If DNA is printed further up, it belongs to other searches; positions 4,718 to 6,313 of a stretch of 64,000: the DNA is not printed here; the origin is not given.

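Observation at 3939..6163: EgtB/SenA-family synthase paired with a SenB-like GT4 glycosyltransferase: candidate selenoneine (not ergothioneine) pathway, senC absent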

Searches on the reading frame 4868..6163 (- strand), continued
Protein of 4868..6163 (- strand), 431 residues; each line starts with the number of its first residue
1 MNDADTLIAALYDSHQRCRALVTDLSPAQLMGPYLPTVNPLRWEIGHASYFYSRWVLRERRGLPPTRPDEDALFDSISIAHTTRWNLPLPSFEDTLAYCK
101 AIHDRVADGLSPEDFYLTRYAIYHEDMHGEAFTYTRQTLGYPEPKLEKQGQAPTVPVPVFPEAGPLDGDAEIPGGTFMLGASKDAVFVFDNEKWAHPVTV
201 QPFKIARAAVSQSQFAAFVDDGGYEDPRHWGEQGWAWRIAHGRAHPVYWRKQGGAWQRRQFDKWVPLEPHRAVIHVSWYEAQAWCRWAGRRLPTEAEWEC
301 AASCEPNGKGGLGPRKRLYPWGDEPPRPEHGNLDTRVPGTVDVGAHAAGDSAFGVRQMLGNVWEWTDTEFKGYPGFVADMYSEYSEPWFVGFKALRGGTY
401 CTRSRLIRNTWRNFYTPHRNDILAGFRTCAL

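Call 23: search_solved_structures(query=window:4868-6163:-, show_alignments=3, max_evalue=1e-10)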
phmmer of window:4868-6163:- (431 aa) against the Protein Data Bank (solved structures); distinct sequences matched with E-value up to 1e-10: 26.
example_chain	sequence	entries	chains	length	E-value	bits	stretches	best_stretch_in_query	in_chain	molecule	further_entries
8ux5_A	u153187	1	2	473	1.4e-101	343.8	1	1-431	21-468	Selenoxide synthase OvsA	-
8u41_A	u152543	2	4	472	1.2e-98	334.1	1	1-431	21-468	Selenoxide synthase OvsA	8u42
8ryz_A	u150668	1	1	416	1.1e-71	245.2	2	33-306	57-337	selenoneine synthase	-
8k5i_A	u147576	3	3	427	1.2e-71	245.1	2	33-306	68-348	selenoneine synthase SenA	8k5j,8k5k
4x8b_A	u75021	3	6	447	1.3e-66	228.4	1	10-428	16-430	Sulfoxide synthase EgtB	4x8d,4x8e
8qf6_A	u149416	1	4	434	1.6e-43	152.3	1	32-306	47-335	Ergothioneine biosynthesis protein EgtB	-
6qki_A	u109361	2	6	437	1.7e-43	152.2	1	32-306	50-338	Uncharacterized protein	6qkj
6o6l_A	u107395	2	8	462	2e-43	152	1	32-306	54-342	EgtB (Cabther)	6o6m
8vih_A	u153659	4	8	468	9.8e-27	96.9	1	142-427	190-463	Sulfoxide synthase EgtB-IV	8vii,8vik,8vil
8vig_A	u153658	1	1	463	2e-26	95.9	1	170-427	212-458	Sulfoxide synthase EgtB-IV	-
8khq_A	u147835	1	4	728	6.9e-22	80.9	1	171-416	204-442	5-histidylcysteine sulfoxide synthase/putative 4-mercaptohistidine N1-methyltranferase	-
6s07_A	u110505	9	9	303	2.8e-19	72.3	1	168-367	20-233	Formylglycine-generating enzyme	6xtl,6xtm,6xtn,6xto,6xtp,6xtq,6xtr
6muj_A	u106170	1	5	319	4.9e-19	71.6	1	160-427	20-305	Formylglycine-generating enzyme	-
2q17_A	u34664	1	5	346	5.8e-19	71.3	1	155-427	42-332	formylglycine generating enzyme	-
5nxl_A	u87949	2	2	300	6.1e-19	71.2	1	171-367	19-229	Non-specific serine/threonine protein kinase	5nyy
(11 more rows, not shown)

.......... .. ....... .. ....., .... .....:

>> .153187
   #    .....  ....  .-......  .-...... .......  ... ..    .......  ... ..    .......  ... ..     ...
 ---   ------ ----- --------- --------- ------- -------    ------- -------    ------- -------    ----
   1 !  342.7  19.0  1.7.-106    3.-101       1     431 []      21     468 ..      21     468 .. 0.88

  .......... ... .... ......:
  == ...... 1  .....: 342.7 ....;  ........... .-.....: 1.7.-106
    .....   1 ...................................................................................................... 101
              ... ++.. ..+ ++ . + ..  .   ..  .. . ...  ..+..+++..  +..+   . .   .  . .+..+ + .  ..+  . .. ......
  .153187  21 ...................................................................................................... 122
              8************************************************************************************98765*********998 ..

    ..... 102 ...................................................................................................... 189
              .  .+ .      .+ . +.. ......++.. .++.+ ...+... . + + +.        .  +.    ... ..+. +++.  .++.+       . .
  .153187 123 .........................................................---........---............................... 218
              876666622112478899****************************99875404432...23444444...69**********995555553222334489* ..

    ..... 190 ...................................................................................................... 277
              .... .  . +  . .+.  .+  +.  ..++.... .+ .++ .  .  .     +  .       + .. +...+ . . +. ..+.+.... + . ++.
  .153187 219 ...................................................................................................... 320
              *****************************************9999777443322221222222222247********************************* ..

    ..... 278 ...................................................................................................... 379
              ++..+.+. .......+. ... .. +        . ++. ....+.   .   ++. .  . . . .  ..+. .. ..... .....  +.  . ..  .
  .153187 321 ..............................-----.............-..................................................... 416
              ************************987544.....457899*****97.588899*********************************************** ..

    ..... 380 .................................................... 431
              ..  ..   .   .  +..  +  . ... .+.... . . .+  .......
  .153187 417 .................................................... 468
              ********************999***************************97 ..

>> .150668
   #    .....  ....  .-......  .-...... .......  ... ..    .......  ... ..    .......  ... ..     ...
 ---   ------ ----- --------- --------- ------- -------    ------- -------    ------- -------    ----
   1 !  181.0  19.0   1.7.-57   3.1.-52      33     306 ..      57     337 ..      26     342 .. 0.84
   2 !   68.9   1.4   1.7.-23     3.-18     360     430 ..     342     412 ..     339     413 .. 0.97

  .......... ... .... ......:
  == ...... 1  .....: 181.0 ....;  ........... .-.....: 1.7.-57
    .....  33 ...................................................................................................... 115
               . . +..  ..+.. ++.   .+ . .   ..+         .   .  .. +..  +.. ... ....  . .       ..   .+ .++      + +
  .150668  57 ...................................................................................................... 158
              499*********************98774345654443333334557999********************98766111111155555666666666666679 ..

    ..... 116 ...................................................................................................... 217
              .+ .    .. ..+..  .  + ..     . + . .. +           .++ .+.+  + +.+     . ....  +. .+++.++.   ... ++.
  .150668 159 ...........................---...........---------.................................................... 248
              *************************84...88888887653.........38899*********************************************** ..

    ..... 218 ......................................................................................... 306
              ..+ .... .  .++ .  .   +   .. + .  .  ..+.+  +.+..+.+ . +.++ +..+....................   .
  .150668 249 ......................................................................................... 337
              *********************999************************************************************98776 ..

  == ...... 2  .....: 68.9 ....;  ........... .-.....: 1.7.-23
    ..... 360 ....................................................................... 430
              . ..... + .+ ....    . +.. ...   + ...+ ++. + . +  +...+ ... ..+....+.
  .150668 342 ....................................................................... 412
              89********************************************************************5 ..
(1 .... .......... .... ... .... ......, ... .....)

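Call 30: search_solved_structures(query=window:4868-6163:-, show_alignments=5, max_evalue=1e-60)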
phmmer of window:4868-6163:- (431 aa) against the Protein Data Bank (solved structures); distinct sequences matched with E-value up to 1e-60: 5.
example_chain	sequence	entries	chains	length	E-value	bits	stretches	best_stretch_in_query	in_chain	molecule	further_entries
8ux5_A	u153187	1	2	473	1.4e-101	343.8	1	1-431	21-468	Selenoxide synthase OvsA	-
8u41_A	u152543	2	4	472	1.2e-98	334.1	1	1-431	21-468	Selenoxide synthase OvsA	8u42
8ryz_A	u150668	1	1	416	1.1e-71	245.2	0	33-306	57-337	selenoneine synthase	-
8k5i_A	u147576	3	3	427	1.2e-71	245.1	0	33-306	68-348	selenoneine synthase SenA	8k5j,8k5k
4x8b_A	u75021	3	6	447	1.3e-66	228.4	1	10-428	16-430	Sulfoxide synthase EgtB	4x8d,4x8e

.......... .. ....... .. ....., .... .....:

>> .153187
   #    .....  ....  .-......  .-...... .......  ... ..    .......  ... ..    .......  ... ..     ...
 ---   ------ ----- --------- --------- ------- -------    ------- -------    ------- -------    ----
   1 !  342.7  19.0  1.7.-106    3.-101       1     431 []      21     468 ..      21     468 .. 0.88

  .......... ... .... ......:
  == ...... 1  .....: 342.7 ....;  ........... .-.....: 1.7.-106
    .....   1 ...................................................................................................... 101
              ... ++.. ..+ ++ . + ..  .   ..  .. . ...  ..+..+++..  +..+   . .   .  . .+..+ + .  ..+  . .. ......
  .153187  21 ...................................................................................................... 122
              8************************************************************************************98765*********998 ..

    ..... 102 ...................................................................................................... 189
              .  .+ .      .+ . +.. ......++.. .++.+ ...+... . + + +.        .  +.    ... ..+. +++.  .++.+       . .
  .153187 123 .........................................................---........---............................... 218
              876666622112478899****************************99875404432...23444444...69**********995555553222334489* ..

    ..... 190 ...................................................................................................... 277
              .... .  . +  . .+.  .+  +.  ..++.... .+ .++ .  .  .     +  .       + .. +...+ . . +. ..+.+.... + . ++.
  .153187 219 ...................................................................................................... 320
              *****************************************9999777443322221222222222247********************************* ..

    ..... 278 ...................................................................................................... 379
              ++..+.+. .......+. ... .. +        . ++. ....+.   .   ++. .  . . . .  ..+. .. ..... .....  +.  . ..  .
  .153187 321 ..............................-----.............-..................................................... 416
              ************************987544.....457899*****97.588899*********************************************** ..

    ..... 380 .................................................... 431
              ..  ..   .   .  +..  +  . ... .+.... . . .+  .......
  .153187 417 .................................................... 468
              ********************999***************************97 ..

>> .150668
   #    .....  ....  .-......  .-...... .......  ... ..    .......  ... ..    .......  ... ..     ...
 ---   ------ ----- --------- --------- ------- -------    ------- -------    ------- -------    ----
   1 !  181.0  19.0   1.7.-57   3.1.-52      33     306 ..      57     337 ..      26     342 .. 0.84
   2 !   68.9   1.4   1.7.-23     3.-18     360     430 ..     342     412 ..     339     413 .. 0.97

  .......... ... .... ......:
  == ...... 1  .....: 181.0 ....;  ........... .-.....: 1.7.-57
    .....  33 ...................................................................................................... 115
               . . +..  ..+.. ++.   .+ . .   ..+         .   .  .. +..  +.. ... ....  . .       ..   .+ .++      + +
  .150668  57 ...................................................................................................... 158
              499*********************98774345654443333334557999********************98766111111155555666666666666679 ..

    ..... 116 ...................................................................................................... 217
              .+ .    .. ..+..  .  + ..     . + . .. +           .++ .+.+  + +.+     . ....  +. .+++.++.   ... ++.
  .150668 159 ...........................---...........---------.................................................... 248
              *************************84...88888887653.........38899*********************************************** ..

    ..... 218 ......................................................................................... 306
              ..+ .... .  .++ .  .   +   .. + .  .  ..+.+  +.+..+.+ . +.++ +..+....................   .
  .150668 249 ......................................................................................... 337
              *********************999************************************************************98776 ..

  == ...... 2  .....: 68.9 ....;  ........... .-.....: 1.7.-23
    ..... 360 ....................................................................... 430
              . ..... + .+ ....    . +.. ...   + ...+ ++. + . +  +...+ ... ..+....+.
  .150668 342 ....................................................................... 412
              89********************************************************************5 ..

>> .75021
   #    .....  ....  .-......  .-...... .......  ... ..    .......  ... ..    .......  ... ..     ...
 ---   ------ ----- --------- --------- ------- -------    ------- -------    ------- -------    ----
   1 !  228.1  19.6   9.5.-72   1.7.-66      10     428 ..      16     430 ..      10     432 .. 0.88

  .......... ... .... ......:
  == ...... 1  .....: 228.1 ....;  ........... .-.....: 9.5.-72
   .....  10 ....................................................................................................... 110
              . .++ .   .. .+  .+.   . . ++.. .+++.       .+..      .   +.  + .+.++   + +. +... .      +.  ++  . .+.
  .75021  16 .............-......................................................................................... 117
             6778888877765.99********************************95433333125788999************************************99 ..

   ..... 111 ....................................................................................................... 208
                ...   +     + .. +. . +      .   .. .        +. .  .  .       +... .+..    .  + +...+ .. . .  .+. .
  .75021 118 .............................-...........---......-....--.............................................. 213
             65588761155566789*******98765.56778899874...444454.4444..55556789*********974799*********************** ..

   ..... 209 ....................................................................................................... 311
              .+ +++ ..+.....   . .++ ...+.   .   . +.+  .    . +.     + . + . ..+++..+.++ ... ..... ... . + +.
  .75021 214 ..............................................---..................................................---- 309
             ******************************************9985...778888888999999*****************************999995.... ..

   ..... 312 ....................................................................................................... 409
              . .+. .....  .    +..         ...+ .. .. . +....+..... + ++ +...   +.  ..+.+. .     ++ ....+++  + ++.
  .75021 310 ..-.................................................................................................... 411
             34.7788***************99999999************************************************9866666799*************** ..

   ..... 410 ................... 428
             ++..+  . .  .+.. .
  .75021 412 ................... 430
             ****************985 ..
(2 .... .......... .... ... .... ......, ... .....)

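Call 56: find_related_loci(query=window:4868-6163:-, collection=metagenome_contigs, flank=10000)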
Query window:4868-6163:- (431 aa) in metagenome_contigs; peptide patterns used: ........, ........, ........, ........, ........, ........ (x = any residue, [..] = any of these).
600 stretches matched a pattern (row limit reached: there are more); 573 encode a relative of the query (tblastn E <= 1e-3); the best 80 are kept; 80 distinct loci.
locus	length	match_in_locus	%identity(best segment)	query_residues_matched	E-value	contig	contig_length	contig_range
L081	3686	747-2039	60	4-431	2e-173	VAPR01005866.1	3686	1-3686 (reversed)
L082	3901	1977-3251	59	5-430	4e-172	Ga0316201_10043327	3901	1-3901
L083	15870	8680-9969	59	1-431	5e-165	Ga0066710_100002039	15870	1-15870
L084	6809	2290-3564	58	4-431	4e-162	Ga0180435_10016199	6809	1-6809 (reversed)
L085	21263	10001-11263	58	7-430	1e-159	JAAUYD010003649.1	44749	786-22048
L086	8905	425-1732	56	1-429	5e-158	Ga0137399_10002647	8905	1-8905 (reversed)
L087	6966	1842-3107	57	7-431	1e-157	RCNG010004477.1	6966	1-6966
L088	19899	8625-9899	57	5-431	3e-157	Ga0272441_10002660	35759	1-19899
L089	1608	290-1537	60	11-430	2e-171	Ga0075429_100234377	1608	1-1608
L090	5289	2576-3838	57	7-430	2e-159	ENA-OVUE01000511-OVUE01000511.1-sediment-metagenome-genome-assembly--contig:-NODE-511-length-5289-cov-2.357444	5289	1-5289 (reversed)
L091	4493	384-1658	56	4-430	3e-161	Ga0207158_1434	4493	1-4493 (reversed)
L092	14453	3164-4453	56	3-430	1e-156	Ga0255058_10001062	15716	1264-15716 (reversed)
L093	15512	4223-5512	55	1-429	3e-156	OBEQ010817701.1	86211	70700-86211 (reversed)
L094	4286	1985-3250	57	7-431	3e-160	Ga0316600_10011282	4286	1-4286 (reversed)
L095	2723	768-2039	58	6-431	3e-163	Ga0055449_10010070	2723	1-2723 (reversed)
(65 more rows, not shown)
